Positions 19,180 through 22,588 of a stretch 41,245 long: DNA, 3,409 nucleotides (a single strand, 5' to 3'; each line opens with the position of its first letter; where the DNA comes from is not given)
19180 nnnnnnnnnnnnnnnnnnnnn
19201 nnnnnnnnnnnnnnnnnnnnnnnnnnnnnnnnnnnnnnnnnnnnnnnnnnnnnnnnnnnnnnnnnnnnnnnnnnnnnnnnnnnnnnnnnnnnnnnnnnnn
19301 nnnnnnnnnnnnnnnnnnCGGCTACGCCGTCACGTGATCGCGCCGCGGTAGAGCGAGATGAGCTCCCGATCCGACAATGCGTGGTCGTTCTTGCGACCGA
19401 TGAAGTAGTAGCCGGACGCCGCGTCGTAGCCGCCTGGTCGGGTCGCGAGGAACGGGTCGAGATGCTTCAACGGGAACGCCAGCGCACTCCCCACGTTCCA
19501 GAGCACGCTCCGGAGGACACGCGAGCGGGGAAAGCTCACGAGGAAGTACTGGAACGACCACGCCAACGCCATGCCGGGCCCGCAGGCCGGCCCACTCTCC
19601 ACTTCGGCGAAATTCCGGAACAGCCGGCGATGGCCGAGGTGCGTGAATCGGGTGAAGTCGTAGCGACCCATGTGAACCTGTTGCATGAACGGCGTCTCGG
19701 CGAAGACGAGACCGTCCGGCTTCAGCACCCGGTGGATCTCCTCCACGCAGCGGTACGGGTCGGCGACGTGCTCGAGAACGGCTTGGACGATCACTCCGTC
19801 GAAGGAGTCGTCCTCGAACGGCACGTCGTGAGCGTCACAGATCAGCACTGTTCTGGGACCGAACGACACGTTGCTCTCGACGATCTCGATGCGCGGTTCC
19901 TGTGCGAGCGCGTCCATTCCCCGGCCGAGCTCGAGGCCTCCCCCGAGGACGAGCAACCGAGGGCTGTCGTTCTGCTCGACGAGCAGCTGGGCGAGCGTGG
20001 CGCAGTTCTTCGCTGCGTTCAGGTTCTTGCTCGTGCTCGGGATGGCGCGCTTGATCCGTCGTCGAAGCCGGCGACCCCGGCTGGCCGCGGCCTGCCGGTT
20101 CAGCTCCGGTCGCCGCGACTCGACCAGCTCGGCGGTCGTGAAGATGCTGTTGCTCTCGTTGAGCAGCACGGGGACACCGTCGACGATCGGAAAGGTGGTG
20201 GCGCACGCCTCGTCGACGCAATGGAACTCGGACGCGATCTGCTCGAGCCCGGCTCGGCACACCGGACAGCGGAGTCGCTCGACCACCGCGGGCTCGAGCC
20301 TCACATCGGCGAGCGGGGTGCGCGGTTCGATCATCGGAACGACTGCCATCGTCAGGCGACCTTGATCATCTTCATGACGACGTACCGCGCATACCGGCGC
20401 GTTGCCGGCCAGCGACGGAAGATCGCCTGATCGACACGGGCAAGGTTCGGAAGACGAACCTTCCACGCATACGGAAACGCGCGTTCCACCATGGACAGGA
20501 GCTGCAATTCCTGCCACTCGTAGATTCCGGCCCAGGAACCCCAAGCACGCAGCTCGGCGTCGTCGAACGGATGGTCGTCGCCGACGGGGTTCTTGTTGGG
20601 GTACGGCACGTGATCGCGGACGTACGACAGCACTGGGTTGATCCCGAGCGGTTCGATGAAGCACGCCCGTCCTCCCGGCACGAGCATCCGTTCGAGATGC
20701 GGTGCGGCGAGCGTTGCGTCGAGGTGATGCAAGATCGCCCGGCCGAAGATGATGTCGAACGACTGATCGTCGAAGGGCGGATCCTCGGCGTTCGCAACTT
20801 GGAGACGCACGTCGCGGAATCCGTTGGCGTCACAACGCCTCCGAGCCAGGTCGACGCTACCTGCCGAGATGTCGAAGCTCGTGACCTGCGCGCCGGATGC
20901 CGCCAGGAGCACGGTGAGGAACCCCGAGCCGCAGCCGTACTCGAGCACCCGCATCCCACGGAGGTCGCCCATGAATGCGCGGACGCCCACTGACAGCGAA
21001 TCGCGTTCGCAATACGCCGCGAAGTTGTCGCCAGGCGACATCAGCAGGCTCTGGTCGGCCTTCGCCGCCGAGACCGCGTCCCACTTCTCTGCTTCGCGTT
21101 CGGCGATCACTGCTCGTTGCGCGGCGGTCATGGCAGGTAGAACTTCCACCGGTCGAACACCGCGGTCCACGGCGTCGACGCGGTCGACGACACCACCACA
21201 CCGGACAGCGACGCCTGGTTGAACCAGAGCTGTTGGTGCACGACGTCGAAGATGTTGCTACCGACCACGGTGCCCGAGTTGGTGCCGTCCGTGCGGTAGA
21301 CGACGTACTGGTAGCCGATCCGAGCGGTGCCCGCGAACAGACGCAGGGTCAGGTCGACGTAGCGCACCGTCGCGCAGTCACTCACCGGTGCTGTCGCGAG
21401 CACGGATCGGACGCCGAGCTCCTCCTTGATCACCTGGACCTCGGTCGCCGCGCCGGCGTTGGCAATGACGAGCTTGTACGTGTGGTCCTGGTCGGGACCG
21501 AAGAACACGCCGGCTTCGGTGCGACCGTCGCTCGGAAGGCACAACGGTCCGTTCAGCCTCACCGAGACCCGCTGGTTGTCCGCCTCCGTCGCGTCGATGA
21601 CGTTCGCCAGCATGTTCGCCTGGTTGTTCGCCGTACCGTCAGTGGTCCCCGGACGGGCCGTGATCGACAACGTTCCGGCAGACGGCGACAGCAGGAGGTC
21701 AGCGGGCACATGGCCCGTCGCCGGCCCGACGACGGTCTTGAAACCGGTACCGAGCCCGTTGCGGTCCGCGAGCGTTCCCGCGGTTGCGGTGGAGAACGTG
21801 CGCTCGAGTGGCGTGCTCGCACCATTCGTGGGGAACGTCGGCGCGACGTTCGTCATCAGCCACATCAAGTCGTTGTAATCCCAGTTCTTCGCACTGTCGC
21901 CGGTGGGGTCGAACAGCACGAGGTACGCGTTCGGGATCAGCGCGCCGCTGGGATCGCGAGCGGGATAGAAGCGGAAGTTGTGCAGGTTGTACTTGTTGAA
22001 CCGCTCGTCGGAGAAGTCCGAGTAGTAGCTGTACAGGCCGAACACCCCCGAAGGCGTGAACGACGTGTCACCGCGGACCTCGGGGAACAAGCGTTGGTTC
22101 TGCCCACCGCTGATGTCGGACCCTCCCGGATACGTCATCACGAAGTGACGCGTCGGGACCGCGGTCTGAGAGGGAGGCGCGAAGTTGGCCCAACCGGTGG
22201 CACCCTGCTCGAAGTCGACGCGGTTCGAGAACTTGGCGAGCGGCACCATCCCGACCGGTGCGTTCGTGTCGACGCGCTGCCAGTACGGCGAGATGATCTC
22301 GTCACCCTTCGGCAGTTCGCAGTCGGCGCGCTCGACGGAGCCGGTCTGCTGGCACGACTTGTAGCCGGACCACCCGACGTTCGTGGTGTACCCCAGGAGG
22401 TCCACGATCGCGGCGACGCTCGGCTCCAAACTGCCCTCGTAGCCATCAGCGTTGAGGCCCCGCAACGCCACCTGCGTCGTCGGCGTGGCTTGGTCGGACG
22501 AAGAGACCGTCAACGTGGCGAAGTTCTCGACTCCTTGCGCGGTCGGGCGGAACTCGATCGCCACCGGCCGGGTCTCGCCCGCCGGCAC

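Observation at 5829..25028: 19.2-kb, 17-gene, nearly gap-free Wzx/Wzy-type glycan operon with an atypical tailoring set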

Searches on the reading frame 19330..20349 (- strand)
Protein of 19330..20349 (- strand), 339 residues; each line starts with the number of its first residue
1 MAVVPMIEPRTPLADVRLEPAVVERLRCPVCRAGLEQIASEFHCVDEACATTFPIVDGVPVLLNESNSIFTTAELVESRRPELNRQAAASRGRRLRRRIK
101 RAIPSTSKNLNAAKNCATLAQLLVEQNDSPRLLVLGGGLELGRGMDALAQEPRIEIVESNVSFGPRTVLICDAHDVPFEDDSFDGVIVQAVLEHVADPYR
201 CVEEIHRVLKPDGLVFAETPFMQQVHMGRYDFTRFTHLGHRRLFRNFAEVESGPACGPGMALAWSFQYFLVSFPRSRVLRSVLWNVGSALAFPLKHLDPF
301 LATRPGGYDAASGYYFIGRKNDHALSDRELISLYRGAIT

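Call 6: search_protein_families(library=pfam, proteins=[window:19330-20349:-], max_evalue=0.01)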
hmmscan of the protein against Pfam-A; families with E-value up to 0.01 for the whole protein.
window:19330-20349:- (339 aa): 7 families
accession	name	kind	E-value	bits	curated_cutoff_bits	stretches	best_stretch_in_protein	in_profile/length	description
PF08241.18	Methyltransf_11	-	1e-15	58.6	21.2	1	167-216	45-94/95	Methyltransferase domain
PF13847.12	Methyltransf_31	-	4.8e-09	36.5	27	1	168-221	58-113/145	Methyltransferase domain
PF13649.12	Methyltransf_25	-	8.8e-09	36.4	27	1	166-213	48-97/97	Methyltransferase domain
PF13489.12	Methyltransf_23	-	1.9e-08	34.7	27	1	118-244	12-145/164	Methyltransferase domain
PF08242.18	Methyltransf_12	-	1.1e-05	26.5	30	1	171-214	56-97/98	Methyltransferase domain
PF01209.24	Ubie_methyltran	-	2.6e-05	24.1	20.1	1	169-216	103-150/233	ubiE/COQ5 methyltransferase family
PF05148.21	Methyltransf_8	-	0.00066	20.1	27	1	166-216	106-155/219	Hypothetical methyltransferase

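Call 15: search_protein_families(library=ncbifam, proteins=[window:19330-20349:-], max_evalue=0.01)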
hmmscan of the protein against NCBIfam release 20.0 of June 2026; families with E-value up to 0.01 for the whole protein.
window:19330-20349:- (339 aa): 26 families (the best 25 are shown)
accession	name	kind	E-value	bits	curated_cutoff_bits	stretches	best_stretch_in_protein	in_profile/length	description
NF045667.1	MTase_DVU1556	equivalog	6e-09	35.7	155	1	165-215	67-117/213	DVU_1556 family methyltransferase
NF001241.0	PRK00216.1-2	equivalog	7.5e-07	29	327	1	169-217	99-148/231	demethylmenaquinone methyltransferase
NF047649.1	MTase_UXPK_star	exception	1.6e-06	27.4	460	1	168-215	132-179/283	methyltransferase/UXPK-star double selenoprotein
NF001243.0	PRK00216.1-4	equivalog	4.7e-06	26.1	235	1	168-216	102-150/237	demethylmenaquinone methyltransferase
NF001240.0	PRK00216.1-1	equivalog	5.5e-06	25.6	378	1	166-217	117-168/251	bifunctional demethylmenaquinone methyltransferase/2-methoxy-6-polyprenyl-1,4-benzoquinol methylase UbiE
NF041536.1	ArsM_DUF2284_UU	exception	8.1e-06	24.4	575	1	170-217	133-180/459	arsenite methyltransferase/DUF2284 domain selenoprotein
NF052510.1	methyltran_MpqE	exception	9.3e-06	25.2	335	1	168-236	102-172/234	methyl-plastoquinone biosynthesis methyltransferase MpqE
NF041675.1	sarc_dimgly_tmase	equivalog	1.2e-05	25.5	550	1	173-218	125-171/278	sarcosine/dimethylglycine N-methyltransferase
NF041537.1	ArsM_AhpD_UU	exception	1.3e-05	24.2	510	1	138-215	106-178/345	arsenite methyltransferase/AhpD domain selenoprotein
NF045823.1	PthPhpthDimycoMt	equivalog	1.6e-05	24.3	300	1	170-217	119-167/256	phthiotriol/phenolphthiotriol dimycocerosates methyltransferase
NF040539.1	AST_met_ArsM_2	exception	2.6e-05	24.2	240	1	169-221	115-166/262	putative arsinothricin biosynthesis methyltransferase ArsM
TIGR02752.1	MenG_heptapren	equivalog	2.6e-05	23.9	419.85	1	169-216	101-148/231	demethylmenaquinone methyltransferase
TIGR01934.1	MenG_MenH_UbiE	subfamily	3.8e-05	23.1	158.35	1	169-216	93-140/223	ubiquinone/menaquinone biosynthesis methyltransferase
NF001244.0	PRK00216.1-5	equivalog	4.3e-05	22.9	216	1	169-215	105-151/236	bifunctional demethylmenaquinone methyltransferase/2-methoxy-6-polyprenyl-1,4-benzoquinol methylase UbiE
NF041255.1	mycofact_MftM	equivalog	5.7e-05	22.6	200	1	168-228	190-255/289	mycofactocin oligosaccharide methyltransferase MftM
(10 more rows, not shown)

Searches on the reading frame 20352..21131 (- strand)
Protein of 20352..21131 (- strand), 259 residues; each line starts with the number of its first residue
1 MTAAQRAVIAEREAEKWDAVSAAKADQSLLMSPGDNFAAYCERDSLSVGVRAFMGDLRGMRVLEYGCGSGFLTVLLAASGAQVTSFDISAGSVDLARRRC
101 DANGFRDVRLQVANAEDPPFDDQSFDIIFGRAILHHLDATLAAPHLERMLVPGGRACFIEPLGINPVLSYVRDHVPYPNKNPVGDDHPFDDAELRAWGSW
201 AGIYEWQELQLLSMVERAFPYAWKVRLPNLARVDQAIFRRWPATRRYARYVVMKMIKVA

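Call 6: search_protein_families(library=pfam, proteins=[window:20352-21131:-], max_evalue=0.01)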
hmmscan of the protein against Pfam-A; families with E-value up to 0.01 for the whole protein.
window:20352-21131:- (259 aa): 13 families
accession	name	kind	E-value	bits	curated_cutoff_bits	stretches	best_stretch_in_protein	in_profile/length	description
PF08241.18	Methyltransf_11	-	8.1e-20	71.7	21.2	1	63-158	1-95/95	Methyltransferase domain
PF13649.12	Methyltransf_25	-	1.4e-19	71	27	1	62-154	1-97/97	Methyltransferase domain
PF13847.12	Methyltransf_31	-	4.7e-18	65.7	27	1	58-160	3-111/145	Methyltransferase domain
PF08242.18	Methyltransf_12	-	3.9e-13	50.4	30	1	63-155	1-97/98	Methyltransferase domain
PF13489.12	Methyltransf_23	-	9e-13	48.7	27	1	56-163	20-121/164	Methyltransferase domain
PF01209.24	Ubie_methyltran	-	3.3e-10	40.2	20.1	1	51-160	40-153/233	ubiE/COQ5 methyltransferase family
PF06325.19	PrmA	-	2.1e-07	31.2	22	1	58-156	161-256/296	Ribosomal protein L11 methyltransferase (PrmA)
PF05175.20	MTS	-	1.1e-06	28.9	23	1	59-128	32-102/170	Methyltransferase small domain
PF03848.20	TehB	-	5.1e-05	23.2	20.4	1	58-144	30-115/193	Tellurite resistance protein TehB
PF02353.26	CMAS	-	0.0005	19.9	27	1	58-130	62-133/273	Mycolic acid cyclopropane synthetase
PF01135.25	PCMT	-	0.0021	18.3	20.3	1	58-117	73-135/210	Protein-L-isoaspartate(D-aspartate) O-methyltransferase (PCMT)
PF05958.17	tRNA_U5-meth_tr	-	0.0064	16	23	1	61-116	204-259/357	tRNA (Uracil-5-)-methyltransferase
PF08003.17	Methyltransf_9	-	0.0079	15.6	23.8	0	50-155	107-214/315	Protein of unknown function (DUF1698)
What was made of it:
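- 20352..21131 (-): g14, class-I SAM methyltransferase. Part of the variable cassette. Methyltransf_11 8.1e-20 (call 6).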

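Call 15: search_protein_families(library=ncbifam, proteins=[window:20352-21131:-], max_evalue=0.01)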
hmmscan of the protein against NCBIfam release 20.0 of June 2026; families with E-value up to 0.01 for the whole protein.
window:20352-21131:- (259 aa): 56 families (the best 25 are shown)
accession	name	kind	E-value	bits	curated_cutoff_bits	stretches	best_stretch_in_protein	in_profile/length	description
NF043040.1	corrin_prot_MT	hypoth_equivalog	2.1e-13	50.2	180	1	58-155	41-144/216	corrinoid protein-associated methyltransferase CpaM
NF047649.1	MTase_UXPK_star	exception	2.2e-12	46.6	460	1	52-157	70-180/283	methyltransferase/UXPK-star double selenoprotein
TIGR01983.1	UbiG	equivalog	9e-12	44.8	102.95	1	55-140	46-132/228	bifunctional 2-polyprenyl-6-hydroxyphenol methylase/3-demethylubiquinol 3-O-methyltransferase UbiG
NF041255.1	mycofact_MftM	equivalog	1.4e-11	44.3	200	1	57-143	138-223/289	mycofactocin oligosaccharide methyltransferase MftM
TIGR02021.1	BchM-ChlM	equivalog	4e-11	42.7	158.9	1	56-137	51-131/218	magnesium protoporphyrin IX methyltransferase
TIGR02072.1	BioC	equivalog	3.3e-09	36.9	184.95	1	60-158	36-132/244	malonyl-ACP O-methyltransferase BioC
NF041536.1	ArsM_DUF2284_UU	exception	6.3e-09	34.7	575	1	37-158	59-180/459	arsenite methyltransferase/DUF2284 domain selenoprotein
NF045667.1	MTase_DVU1556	equivalog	7.8e-09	35.3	155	1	58-155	22-116/213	DVU_1556 family methyltransferase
NF001790.0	PRK00517.3-3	equivalog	1.8e-08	34.1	269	1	16-156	80-221/262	50S ribosomal protein L11 methyltransferase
TIGR01934.1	MenG_MenH_UbiE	subfamily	3.6e-08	33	158.35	1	57-161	38-144/223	ubiquinone/menaquinone biosynthesis methyltransferase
NF041537.1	ArsM_AhpD_UU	exception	5.2e-08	32.1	510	1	48-157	65-179/345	arsenite methyltransferase/AhpD domain selenoprotein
NF004851.0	PRK06202.1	equivalog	6.8e-08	32.2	243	1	51-150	53-155/237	hypothetical protein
NF041820.1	daptide_MTase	equivalog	8.9e-08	31.9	175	1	56-115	35-94/243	daptide-type RiPP biosynthesis methyltransferase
NF001241.0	PRK00216.1-2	equivalog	1.3e-07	31.5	327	1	54-158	47-147/231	demethylmenaquinone methyltransferase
NF007610.0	PRK10258.1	equivalog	2.7e-07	30.2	342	1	53-158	37-138/251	malonyl-ACP O-methyltransferase BioC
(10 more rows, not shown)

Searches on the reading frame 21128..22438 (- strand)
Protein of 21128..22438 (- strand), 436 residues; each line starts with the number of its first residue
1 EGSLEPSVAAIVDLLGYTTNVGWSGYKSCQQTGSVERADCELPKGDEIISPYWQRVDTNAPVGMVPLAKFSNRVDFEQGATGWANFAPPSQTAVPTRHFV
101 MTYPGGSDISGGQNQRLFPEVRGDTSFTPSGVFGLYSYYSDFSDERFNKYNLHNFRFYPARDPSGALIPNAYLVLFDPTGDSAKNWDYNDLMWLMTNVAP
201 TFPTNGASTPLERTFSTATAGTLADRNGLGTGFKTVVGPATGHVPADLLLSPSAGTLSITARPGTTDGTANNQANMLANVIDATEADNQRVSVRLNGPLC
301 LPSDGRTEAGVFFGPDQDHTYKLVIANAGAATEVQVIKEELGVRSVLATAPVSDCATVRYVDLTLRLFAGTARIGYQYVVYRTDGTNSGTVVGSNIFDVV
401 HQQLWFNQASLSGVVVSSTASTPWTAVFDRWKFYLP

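Call 54: search_protein_families(library=pfam, proteins=[window:21128-22438:-], max_evalue=10)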
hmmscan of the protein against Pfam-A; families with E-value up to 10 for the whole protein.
window:21128-22438:- (436 aa): 0 families

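Call 67: predict_structure(alignment_id=A6)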
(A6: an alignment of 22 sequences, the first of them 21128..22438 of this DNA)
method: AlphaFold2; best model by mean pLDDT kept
length: 436 residues; sequences in the alignment: 22
mean_pLDDT: 87.6   pTM: 0.84
mean pLDDT of the five models: 87.6, 87.4, 85.7, 84.3, 83.1
residues with pLDDT >= 90: 234; 70-90: 172; 50-70: 30; < 50: 0
segments of 3 or more residues with pLDDT < 50: none
pLDDT, mean of each block of 10 residues (from residue 1): 78 95 78 63 85 96 95 84 91 91 84 87 96 88 84 88 96 86 73 96 81 93 95 85 86 96 82 85 87 94 89 92 88 92 90 91 92 90 84 69 86 93 93 90
secondary structure, 60 per line:
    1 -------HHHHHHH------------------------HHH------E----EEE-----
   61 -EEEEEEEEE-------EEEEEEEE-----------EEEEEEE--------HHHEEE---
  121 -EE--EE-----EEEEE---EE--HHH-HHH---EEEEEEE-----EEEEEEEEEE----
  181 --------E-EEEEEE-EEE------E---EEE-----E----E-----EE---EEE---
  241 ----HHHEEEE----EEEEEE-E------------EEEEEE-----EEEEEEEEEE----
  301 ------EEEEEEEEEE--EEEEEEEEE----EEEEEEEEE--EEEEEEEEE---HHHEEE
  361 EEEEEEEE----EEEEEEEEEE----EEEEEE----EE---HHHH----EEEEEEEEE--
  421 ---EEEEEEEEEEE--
elements in order: H8-14 E53-55 E62-70 E78-85 E97-103 E115-117 E133-137 E155-161 E167-176 E191-196 E198-200 E211-213 E235-237 E248-251 E256-261 E276-281 E287-296 E307-316 E319-327 E332-340 E343-351 E358-368 E373-382 E387-392 H402-405 E410-418 E424-434

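Call 71: fold_search(model_id=the predicted structure, library=pdb)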
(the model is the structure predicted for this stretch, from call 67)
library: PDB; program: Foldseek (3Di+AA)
matches with E <= 10: 1443; with E <= 0.001: 109
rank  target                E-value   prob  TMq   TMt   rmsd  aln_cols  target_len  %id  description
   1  7k1r_D                1.6e-09  1.00  0.39  0.32  14.4       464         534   10  X-ray Structure of an Enterobacter GH43 Beta-Xylosidase: EcXyl43 F507A mutant (released 2021-11-10)
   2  5z5d                  2.2e-09  1.00  0.37  0.32  10.8       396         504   11  Crystal structure of a thermostable glycoside hydrolase family 43 {beta}-1,4-xylosidase from Geobacillus thermoleovorans (released 2018-04-25)
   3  5jox_B                3.5e-09  1.00  0.37  0.33   9.7       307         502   10  Bacteroides ovatus Xyloglucan PUL GH43A in complex with AraDNJ (released 2016-08-10)
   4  9he8_B                4.4e-09  1.00  0.38  0.31  17.1       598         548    9  The molecular structure of a beta-1,4-D-xylosidase from the probiotic bacterium Levilactobacillus brevis (released 2025-01-15)
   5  7k1r_A                5.8e-09  1.00  0.39  0.33  13.5       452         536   11  X-ray Structure of an Enterobacter GH43 Beta-Xylosidase: EcXyl43 F507A mutant (released 2021-11-10)
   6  6ife_A                8.9e-09  1.00  0.40  0.33   7.4       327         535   12  A Glycoside Hydrolase Family 43 beta-Xylosidase (released 2019-03-13)
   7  5jox_A                9.9e-09  1.00  0.37  0.33   9.7       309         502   11  Bacteroides ovatus Xyloglucan PUL GH43A in complex with AraDNJ (released 2016-08-10)
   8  9he8_A                1.1e-08  1.00  0.32  0.26  19.8       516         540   11  The molecular structure of a beta-1,4-D-xylosidase from the probiotic bacterium Levilactobacillus brevis (released 2025-01-15)
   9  8uws_C                1.3e-08  1.00  0.38  0.31  14.0       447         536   12  Cryo-EM structure of an Enterobacter GH43 Beta-Xylosidase: EcXyl43 (released 2024-05-15)
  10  7k1r_C                1.4e-08  1.00  0.38  0.32  13.6       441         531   11  X-ray Structure of an Enterobacter GH43 Beta-Xylosidase: EcXyl43 F507A mutant (released 2021-11-10)
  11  8uws_D                1.6e-08  1.00  0.39  0.33  10.5       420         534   11  Cryo-EM structure of an Enterobacter GH43 Beta-Xylosidase: EcXyl43 (released 2024-05-15)
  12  5joz_A                2.2e-08  1.00  0.37  0.33  12.4       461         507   12  Bacteroides ovatus Xyloglucan PUL GH43B (released 2016-08-10)
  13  5zqs_A                2.4e-08  1.00  0.38  0.32  16.1       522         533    8  Crystal structure of beta-xylosidase mutant (E186Q/F503Y) from Bacillus pumilus (released 2018-05-30)
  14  5joz_B                2.4e-08  1.00  0.37  0.32  16.3       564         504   12  Bacteroides ovatus Xyloglucan PUL GH43B (released 2016-08-10)
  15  8uws_B                2.6e-08  1.00  0.37  0.31  12.4       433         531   11  Cryo-EM structure of an Enterobacter GH43 Beta-Xylosidase: EcXyl43 (released 2024-05-15)
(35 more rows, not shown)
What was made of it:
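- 21128..23710 (-): g15, an 860-aa secreted all-beta protein that is a conserved backbone member. Its domains, in order:
- signal peptide;
- beta-sandwich module (about residues 38-198), shared with the GHL15 protein;
- Big_5 Ig domain;
- choice-of-anchor-D Ig domain;
- a beta domain with no Pfam model and with invariant acidic, His and Arg residues;
- a ConA-like sandwich. Foldseek finds GH43 two-domain xylosidases (E 1.6e-9, TM 0.37-0.40) and ConA-like lectins/GH16 (TMt up to 0.71) (call 71).
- Closest known: Two-domain GH43 beta-xylosidases and ConA-like lectin/glucanase-fold proteins. Same: The last 200 aa or so form a ConA-like beta-sandwich (call 71).
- Tried and rejected: I therefore re-modelled and searched the C-terminal part on its own (calls 67, 71).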
